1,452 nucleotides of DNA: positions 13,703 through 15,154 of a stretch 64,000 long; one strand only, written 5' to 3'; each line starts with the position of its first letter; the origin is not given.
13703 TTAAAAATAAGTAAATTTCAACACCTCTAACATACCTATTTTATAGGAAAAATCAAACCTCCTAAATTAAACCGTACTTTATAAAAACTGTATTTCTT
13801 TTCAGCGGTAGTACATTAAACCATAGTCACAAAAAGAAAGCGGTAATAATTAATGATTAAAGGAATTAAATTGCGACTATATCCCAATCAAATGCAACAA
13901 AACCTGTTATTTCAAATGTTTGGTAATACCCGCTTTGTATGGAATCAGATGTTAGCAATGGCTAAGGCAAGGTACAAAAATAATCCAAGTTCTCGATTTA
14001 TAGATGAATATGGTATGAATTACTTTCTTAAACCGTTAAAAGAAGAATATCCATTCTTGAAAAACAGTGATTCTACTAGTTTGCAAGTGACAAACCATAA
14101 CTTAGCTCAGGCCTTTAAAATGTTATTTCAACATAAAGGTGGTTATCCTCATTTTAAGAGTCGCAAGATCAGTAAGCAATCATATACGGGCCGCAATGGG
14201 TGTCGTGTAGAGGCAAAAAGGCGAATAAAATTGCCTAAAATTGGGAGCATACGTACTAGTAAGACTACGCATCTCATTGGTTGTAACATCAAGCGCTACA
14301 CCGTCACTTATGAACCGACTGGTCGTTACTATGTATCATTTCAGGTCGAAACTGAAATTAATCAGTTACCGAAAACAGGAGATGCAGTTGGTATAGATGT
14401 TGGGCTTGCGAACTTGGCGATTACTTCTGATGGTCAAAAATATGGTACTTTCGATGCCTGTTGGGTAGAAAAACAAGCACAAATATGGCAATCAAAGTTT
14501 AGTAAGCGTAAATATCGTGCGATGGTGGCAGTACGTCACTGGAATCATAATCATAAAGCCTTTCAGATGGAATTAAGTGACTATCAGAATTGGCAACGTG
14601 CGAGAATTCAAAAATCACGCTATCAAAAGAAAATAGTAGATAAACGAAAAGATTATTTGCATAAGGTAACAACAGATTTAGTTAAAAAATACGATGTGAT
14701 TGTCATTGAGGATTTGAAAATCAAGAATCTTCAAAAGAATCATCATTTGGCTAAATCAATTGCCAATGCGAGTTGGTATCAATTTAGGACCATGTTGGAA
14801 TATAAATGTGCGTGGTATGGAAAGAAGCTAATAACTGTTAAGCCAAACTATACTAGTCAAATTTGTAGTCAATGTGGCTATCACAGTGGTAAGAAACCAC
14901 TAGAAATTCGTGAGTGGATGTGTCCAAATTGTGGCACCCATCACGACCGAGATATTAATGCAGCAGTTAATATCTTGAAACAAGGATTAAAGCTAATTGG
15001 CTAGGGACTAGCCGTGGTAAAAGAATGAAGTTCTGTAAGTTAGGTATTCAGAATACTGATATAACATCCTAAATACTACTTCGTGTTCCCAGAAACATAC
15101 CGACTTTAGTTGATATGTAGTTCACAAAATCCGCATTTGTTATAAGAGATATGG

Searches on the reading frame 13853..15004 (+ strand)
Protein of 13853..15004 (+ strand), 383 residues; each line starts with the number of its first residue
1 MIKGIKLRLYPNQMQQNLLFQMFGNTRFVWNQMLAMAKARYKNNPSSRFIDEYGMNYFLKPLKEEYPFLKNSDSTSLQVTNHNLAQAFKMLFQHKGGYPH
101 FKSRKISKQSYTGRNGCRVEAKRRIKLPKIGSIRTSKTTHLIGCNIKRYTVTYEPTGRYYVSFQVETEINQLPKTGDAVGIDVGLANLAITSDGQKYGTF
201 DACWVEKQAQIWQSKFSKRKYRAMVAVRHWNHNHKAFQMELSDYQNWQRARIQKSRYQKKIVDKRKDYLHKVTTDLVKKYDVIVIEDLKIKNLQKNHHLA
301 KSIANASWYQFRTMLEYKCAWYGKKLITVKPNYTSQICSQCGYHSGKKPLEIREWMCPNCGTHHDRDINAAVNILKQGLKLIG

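Call 7: search_protein_families(library=phrogs, proteins=[window:13853-15004:+], max_evalue=0.00001)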
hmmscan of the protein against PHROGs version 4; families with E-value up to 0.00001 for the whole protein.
window:13853-15004:+ (383 aa): 5 families
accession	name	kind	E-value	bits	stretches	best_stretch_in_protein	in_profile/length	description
phrog_506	-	integration and excision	1.3e-119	400.9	1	1-381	6-367/403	transposase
phrog_12300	-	integration and excision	1.9e-59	202.2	1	121-378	6-241/286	transposase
phrog_13964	-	integration and excision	6.3e-52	177.5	1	1-222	1-222/237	transposase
phrog_17087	-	unknown function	6.2e-45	153.8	1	249-382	2-136/141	-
phrog_25073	-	unknown function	4.9e-07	30.7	1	3-105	5-107/114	-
